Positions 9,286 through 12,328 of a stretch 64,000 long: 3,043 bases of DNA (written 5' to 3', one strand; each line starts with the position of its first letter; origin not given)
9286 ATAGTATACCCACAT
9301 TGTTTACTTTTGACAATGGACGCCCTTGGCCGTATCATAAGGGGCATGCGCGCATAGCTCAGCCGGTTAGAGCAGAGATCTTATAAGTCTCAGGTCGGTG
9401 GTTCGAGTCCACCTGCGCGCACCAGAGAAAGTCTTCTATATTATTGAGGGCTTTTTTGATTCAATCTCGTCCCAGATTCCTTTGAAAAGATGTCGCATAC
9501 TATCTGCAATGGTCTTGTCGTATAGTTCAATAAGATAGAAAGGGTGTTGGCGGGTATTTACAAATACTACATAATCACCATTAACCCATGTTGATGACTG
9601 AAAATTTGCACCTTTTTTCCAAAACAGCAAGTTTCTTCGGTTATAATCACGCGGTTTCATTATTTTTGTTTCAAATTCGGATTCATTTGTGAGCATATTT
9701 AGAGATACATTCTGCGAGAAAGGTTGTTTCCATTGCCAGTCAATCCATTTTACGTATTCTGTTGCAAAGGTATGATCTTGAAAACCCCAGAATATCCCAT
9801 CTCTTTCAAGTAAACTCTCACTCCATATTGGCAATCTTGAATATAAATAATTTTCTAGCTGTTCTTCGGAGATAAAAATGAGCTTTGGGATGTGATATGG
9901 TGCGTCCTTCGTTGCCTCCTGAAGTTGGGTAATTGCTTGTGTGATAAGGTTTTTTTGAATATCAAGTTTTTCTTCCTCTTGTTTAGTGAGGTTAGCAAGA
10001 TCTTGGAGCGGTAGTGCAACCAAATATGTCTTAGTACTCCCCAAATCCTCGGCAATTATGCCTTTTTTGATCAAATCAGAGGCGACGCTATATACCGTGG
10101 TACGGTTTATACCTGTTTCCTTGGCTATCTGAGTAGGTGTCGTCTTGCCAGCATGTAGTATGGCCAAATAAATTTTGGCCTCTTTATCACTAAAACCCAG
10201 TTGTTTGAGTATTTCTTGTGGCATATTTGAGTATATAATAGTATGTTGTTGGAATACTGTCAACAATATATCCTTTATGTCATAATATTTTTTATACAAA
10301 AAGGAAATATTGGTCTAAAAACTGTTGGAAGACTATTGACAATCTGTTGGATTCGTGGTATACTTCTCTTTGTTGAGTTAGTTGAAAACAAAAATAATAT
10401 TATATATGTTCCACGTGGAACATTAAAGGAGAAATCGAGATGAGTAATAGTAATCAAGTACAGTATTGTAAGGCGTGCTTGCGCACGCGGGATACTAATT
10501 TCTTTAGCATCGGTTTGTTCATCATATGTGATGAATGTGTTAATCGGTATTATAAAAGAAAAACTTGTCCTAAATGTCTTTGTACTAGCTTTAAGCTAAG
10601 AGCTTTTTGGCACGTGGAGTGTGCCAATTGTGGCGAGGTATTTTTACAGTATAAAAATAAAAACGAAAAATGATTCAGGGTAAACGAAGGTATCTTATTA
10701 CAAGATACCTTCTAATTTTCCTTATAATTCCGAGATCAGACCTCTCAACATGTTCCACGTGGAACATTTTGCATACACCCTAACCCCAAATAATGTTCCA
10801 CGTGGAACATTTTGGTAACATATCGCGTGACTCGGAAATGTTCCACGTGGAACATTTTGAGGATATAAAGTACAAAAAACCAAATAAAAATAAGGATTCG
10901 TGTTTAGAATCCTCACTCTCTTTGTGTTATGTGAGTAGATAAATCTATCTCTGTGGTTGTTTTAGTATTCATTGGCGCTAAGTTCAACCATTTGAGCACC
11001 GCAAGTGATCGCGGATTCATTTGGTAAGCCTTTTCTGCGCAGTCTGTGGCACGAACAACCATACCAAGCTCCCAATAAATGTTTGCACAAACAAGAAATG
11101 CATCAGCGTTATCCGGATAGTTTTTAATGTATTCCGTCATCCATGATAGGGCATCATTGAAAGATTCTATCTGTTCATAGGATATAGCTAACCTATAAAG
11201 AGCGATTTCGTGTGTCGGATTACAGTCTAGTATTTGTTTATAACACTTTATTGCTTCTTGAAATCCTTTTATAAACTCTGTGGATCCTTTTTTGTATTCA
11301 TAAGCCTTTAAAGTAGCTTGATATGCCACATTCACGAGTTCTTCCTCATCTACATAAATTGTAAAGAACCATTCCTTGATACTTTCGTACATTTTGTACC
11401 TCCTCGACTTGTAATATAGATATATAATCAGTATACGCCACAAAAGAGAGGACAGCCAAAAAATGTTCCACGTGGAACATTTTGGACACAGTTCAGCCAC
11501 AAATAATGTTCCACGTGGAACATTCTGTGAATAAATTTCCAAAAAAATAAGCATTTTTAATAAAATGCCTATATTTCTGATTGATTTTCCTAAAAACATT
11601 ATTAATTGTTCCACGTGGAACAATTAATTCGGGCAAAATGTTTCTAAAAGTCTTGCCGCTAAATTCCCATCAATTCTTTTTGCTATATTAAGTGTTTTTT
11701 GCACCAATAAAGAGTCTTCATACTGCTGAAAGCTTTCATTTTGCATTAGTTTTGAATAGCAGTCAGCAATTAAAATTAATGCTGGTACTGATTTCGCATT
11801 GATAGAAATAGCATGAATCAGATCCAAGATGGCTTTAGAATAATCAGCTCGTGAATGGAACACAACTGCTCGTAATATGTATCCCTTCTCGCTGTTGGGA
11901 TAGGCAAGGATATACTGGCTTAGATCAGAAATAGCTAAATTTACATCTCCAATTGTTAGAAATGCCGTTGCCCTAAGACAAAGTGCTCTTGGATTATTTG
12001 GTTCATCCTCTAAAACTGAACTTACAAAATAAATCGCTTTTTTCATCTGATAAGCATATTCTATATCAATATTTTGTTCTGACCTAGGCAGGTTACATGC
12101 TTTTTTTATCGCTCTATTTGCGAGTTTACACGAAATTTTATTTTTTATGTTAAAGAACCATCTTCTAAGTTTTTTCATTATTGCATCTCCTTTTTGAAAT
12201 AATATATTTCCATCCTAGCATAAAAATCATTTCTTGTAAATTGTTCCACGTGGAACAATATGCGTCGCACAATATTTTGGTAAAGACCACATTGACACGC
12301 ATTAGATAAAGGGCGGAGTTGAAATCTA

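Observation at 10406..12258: Eight perfect parS-like palindromes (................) packed into 1.9 kb around a zinc-ribbon gene and two TPR genes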

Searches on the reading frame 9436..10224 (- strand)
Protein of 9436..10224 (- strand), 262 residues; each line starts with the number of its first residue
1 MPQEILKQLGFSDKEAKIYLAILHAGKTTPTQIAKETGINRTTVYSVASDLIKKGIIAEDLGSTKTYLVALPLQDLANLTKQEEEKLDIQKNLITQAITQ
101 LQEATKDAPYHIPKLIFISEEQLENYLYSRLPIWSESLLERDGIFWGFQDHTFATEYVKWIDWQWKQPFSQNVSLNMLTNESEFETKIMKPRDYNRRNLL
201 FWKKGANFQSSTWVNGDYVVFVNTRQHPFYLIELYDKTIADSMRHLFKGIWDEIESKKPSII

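Call 12: search_protein_families(library=pfam, proteins=[window:9436-10224:-], max_evalue=0.01)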
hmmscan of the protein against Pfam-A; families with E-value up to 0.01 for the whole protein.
window:9436-10224:- (262 aa): 10 families
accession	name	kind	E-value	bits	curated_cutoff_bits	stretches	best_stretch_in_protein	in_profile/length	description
PF01978.25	TrmB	-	9.2e-15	54.7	25.6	1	6-67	1-62/68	Sugar-specific transcriptional regulator TrmB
PF13412.12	HTH_24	-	2.3e-05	24.3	21.9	1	16-57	6-47/48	Winged helix-turn-helix DNA-binding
PF02796.21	HTH_7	-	0.00024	21.6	23.8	1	22-47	16-41/45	Helix-turn-helix domain of resolvase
PF12802.13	MarR_2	-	0.00031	21.3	27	1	20-57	12-50/61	MarR family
PF13551.12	HTH_29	-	0.00042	20.8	28.1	1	17-57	3-42/64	Winged helix-turn helix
PF09339.16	HTH_IclR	-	0.00077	19.6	22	1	26-60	17-51/52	IclR helix-turn-helix domain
PF13730.12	HTH_36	-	0.0026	18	25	1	31-57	29-55/55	Helix-turn-helix domain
PF13384.12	HTH_23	-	0.008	16.4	24.6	0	20-47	9-37/50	Homeodomain-like domain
PF08279.18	HTH_11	-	0.0085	16.4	25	0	21-56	8-44/55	HTH domain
PF24409.1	wHTH-PRTase_assc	-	0.0094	16.4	27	0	19-64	3-48/83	wHTH-PRTase associated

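Call 22: find_encoding_contigs(protein=window:9436-10224:-, flank=10000, max_places=6)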
Protein window:9436-10224:- (262 aa): 1 contig read that carries it; 1 place shown.
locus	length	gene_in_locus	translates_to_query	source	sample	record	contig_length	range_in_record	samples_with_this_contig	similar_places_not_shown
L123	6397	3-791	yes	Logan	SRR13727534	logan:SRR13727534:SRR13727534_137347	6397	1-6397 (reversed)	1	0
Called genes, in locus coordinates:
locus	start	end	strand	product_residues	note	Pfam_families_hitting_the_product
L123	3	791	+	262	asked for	PF01978:TrmB, PF13412:HTH_24 (faint)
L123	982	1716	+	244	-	PF01978:TrmB (weak)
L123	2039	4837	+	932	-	PF00133:tRNA-synt_1, PF09334:tRNA-synt_1g, PF13603:tRNA-synt_1_2, PF08264:Anticodon_1, PF10458:Val_tRNA-synt_C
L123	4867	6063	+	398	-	PF00579:tRNA-synt_1b, PF01479:S4 (faint), PF22421:SYY_C-terminal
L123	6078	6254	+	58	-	-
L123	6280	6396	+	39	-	?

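Call 38: find_homologous_proteins(query=window:9436-10224:-, max_evalue=0.00001)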
Query window:9436-10224:- (262 aa): 460 proteins with E <= 0.00001 among 743 candidates; the best 120 are listed.
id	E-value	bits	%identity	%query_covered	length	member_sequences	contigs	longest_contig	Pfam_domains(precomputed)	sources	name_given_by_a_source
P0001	1.4e-172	590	100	100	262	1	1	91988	PF13412.13,PF01978.26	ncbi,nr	ncbi:MAG: helix-turn-helix domain-containing protein [bacterium]|nr:helix-turn-helix domain-containi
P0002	2.5e-132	458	77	100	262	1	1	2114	PF13412.13,PF01978.26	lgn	-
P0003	5.4e-129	447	76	97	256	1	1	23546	PF13412.13,PF01978.26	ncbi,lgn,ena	-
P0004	2.8e-86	307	53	96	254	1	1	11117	PF01978.26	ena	-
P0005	3.2e-85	304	50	98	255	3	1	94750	PF01978.26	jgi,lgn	jgi:predicted transcriptional regulator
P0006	4.3e-85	303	52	96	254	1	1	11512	PF01978.26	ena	-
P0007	1.2e-84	302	52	96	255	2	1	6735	PF01978.26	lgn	-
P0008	1.8e-84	301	52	96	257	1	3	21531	PF01978.26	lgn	-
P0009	3.4e-84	300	50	96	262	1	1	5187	PF01978.26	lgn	-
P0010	6.0e-84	300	53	98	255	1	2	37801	PF01978.26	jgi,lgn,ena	-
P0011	1.7e-83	298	53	96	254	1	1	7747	PF01978.26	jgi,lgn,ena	-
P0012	5.4e-83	296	52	96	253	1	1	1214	PF01978.26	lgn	-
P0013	2.3e-82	294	52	96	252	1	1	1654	PF13412.13,PF01978.26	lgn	-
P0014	2.8e-82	294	51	97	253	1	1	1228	PF13412.13,PF01978.26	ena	-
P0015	3.1e-82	294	50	97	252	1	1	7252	PF01978.26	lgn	-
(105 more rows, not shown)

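Call 39: find_encoding_contigs(protein=P0003, flank=10000, max_places=3)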
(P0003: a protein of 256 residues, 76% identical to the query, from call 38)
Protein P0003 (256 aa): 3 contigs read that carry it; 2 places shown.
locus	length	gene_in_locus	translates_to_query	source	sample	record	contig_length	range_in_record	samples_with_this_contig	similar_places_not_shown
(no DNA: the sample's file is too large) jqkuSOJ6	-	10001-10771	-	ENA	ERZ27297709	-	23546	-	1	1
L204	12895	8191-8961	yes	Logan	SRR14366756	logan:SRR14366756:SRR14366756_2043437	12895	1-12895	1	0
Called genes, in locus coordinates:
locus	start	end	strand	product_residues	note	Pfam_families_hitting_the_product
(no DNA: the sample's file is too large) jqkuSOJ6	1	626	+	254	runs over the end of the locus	PF02096:60KD_IMP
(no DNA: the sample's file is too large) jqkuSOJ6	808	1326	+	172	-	PF07963:N_methyl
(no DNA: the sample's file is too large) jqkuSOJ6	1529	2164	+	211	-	PF00753:Lactamase_B (faint), PF13483:Lactamase_B_3, PF12706:Lactamase_B_2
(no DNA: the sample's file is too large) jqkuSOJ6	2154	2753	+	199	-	PF00293:NUDIX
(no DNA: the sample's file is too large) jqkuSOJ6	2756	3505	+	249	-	PF00561:Abhydrolase_1, PF06821:Ser_hydrolase (faint), PF12146:Hydrolase_4, PF12697:Abhydrolase_6, PF03959:FSH1 (weak)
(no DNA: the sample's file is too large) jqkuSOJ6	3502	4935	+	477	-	PF08245:Mur_ligase_M, PF02875:Mur_ligase_C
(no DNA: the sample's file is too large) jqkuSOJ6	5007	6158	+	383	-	PF01820:Dala_Dala_lig_N, PF02786:CPSase_L_D2 (faint), PF02222:ATP-grasp (weak), PF07478:Dala_Dala_lig_C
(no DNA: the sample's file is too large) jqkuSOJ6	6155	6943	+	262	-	-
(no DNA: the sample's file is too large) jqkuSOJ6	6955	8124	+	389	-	-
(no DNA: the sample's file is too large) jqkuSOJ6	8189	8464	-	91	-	-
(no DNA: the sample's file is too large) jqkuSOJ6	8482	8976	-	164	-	-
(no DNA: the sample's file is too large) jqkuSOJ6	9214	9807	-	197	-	-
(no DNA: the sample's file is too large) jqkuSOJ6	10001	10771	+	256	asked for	PF01978:TrmB, PF13412:HTH_24 (faint)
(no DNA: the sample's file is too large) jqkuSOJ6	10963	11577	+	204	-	-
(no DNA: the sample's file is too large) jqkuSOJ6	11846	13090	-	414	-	PF01078:Mg_chelatase (faint), PF05496:RuvB_N, PF07728:AAA_5 (weak), PF13173:AAA_14 (faint), PF00004:AAA, PF16193:AAA_assoc_2, PF12002:MgsA_C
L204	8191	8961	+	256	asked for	PF01978:TrmB, PF13412:HTH_24 (faint)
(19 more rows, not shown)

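Call 40: find_encoding_contigs(protein=P0005, flank=10000, max_places=3)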
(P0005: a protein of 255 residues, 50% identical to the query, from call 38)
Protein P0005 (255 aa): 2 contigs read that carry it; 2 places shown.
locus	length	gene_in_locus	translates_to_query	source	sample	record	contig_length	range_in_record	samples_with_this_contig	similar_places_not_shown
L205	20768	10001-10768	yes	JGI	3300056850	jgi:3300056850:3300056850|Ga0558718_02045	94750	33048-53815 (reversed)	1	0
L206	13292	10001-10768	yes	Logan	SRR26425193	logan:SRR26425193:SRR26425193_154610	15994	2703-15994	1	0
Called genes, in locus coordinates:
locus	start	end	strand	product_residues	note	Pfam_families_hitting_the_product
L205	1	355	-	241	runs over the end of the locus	-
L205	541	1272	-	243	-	PF14321:DUF4382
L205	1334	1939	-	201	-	PF02163:Peptidase_M50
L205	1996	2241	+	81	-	PF00830:Ribosomal_L28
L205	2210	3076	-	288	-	PF23023:Anti-Pycsar_Apyc1 (faint), PF00753:Lactamase_B, PF12706:Lactamase_B_2 (weak)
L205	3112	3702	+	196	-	PF00081:Sod_Fe_N (faint), PF02777:Sod_Fe_C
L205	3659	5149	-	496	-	PF13567:DUF4131, PF03772:Competence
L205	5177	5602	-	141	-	PF02452:PemK_toxin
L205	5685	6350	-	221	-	-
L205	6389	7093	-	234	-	PF00075:RNase_H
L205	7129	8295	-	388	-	PF00005:ABC_tran, PF13304:AAA_21 (weak)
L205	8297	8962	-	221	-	PF00528:BPD_transp_1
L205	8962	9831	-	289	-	PF00497:SBP_bac_3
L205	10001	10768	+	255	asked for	PF01978:TrmB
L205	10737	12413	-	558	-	PF01368:DHH, PF02272:DHHA1, PF17768:RecJ_OB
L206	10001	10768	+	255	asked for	PF01978:TrmB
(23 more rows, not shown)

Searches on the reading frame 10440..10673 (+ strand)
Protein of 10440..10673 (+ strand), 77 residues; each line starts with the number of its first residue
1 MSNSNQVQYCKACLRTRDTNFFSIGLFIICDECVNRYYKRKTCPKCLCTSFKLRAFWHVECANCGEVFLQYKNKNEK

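Call 12: search_protein_families(library=pfam, proteins=[window:10440-10673:+], max_evalue=0.01)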
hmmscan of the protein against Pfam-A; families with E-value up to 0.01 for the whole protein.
window:10440-10673:+ (77 aa): 1 family
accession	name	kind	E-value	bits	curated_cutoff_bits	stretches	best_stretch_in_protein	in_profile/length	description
PF13920.12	zf-C3HC4_3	-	0.0059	16.8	27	1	8-46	3-42/49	Zinc finger, C3HC4 type (RING finger)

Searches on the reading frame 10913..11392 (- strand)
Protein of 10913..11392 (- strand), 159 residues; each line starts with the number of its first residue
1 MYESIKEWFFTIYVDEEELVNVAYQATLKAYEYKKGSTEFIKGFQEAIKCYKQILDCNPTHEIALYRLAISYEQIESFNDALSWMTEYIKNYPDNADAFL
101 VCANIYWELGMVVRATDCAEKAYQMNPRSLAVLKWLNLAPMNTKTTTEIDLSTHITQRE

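Call 12: search_protein_families(library=pfam, proteins=[window:10913-11392:-], max_evalue=0.01)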
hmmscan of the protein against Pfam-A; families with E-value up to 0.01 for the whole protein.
window:10913-11392:- (159 aa): 15 families
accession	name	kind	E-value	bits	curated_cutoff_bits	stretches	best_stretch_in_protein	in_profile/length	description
PF07719.23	TPR_2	-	2.7e-11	43.1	27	0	98-128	3-33/34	Tetratricopeptide repeat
PF00515.34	TPR_1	-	1.4e-09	37.8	27.8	0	44-61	17-34/34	Tetratricopeptide repeat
PF13428.12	TPR_14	-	2.6e-08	34.2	23.5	0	64-103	3-42/44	Tetratricopeptide repeat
PF13432.12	TPR_16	-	2.7e-07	31.3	32.7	1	44-96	13-65/65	Tetratricopeptide repeat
PF14559.12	TPR_19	-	6.5e-07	30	25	1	44-104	7-67/68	Tetratricopeptide repeat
PF13431.12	TPR_17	-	1.4e-06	28.6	24.4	1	50-81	1-32/34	Tetratricopeptide repeat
PF13414.12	TPR_11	-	5.6e-06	26.4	26.8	0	45-74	11-40/42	TPR repeat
PF13181.12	TPR_8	-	1.7e-05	25.1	25.7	0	103-127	8-32/34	Tetratricopeptide repeat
PF13424.12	TPR_12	-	5.9e-05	23.6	30.1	0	44-93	19-76/77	Tetratricopeptide repeat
PF12569.14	NatA_aux_su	-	0.00031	20.2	33.3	1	64-126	194-256/515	N-terminal acetyltransferase A, auxiliary subunit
PF13174.12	TPR_6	-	0.00052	20.9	26.3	0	64-94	2-32/33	Tetratricopeptide repeat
PF23914.1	TPR_CcmH_CycH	-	0.00058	20.2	42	0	89-133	43-87/158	Cytochrome c-type biogenesis protein H TPR domain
PF13371.12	TPR_9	-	0.0011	19.4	35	1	44-99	11-66/73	Tetratricopeptide repeat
PF25060.1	ARM_TT21_2nd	-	0.003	17.5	27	1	42-108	202-268/270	Tetratricopeptide repeat protein 21 second ARM domain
PF12895.13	ANAPC3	-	0.0056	17.4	27.2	0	44-83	39-77/82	Anaphase-promoting complex, cyclosome, subunit 3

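Call 51: find_homologous_proteins(query=window:10913-11392:-, max_evalue=0.001)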
Query window:10913-11392:- (159 aa): 1 proteins with E <= 0.001 among 5 candidates.
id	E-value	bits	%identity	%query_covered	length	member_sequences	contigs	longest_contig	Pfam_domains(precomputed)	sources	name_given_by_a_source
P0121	1.3e-102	358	100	100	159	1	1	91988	PF14559.13,PF13431.13,PF13414.13,PF00515.35,PF13432.13,PF13428.13,PF13181.13,PF07719.24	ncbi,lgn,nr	ncbi:MAG: hypothetical protein Q8P11_03305 [bacterium]|nr:hypothetical protein [bacterium]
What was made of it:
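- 10913..11392 (-): TPR1 (159 aa), embedded passenger gene. No homologue found among 5.8 billion proteins. calls 12, 51
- Tried and rejected: A homologue search for TPR1 returned only the protein itself (call 51), so it gave no orthologous loci.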

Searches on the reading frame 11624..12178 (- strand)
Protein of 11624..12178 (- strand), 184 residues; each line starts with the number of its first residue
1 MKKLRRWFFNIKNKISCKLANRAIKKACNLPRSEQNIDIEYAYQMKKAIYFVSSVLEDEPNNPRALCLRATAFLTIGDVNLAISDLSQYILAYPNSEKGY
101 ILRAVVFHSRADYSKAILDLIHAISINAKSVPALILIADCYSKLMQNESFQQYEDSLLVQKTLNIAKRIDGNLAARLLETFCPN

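Call 12: search_protein_families(library=pfam, proteins=[window:11624-12178:-], max_evalue=0.01)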
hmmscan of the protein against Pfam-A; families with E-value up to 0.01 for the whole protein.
window:11624-12178:- (184 aa): 9 families
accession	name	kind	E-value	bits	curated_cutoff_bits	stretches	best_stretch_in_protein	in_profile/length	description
PF13431.12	TPR_17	-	3.2e-07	30.5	24.4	0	55-83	5-33/34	Tetratricopeptide repeat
PF12895.13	ANAPC3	-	2.3e-06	28.2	27.2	0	43-98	3-57/82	Anaphase-promoting complex, cyclosome, subunit 3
PF14559.12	TPR_19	-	8.4e-06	26.5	25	0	44-100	6-62/68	Tetratricopeptide repeat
PF00515.34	TPR_1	-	0.00021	21.4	27.8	0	98-127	2-31/34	Tetratricopeptide repeat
PF13371.12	TPR_9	-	0.00039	20.8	35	0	46-103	12-69/73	Tetratricopeptide repeat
PF13181.12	TPR_8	-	0.00051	20.4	25.7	0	64-95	2-33/34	Tetratricopeptide repeat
PF23914.1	TPR_CcmH_CycH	-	0.0012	19.1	42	1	18-88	67-146/158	Cytochrome c-type biogenesis protein H TPR domain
PF25062.1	ARM_TT21_N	-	0.0025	18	40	1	44-136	115-207/222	Tetratricopeptide repeat protein 21 N-terminal ARM repeat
PF13174.12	TPR_6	-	0.0062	17.6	26.3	0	69-96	6-33/33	Tetratricopeptide repeat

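Call 13: find_encoding_contigs(protein=window:11624-12178:-, flank=10000, max_places=10)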
Protein window:11624-12178:- (184 aa): 1 contig read that carries it; 1 place shown.
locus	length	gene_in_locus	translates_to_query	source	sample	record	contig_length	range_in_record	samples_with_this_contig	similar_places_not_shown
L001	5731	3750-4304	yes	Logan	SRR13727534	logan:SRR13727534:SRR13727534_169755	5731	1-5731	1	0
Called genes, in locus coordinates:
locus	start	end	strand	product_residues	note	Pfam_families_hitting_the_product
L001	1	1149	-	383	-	?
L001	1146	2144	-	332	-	-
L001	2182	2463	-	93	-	PF02021:UPF0102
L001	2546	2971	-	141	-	-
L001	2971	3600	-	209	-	PF01209:Ubie_methyltran, PF13847:Methyltransf_31 (weak), PF08241:Methyltransf_11 (weak), PF13649:Methyltransf_25 (weak)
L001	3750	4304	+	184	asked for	PF12895:ANAPC3 (faint), PF14559:TPR_19 (faint), PF13431:TPR_17 (faint)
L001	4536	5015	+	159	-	PF13432:TPR_16 (faint), PF00515:TPR_1 (faint), PF07719:TPR_2 (faint), PF13181:TPR_8 (faint), PF13414:TPR_11 (faint), PF13428:TPR_14 (faint), PF14559:TPR_19 (faint), PF13431:TPR_17 (faint)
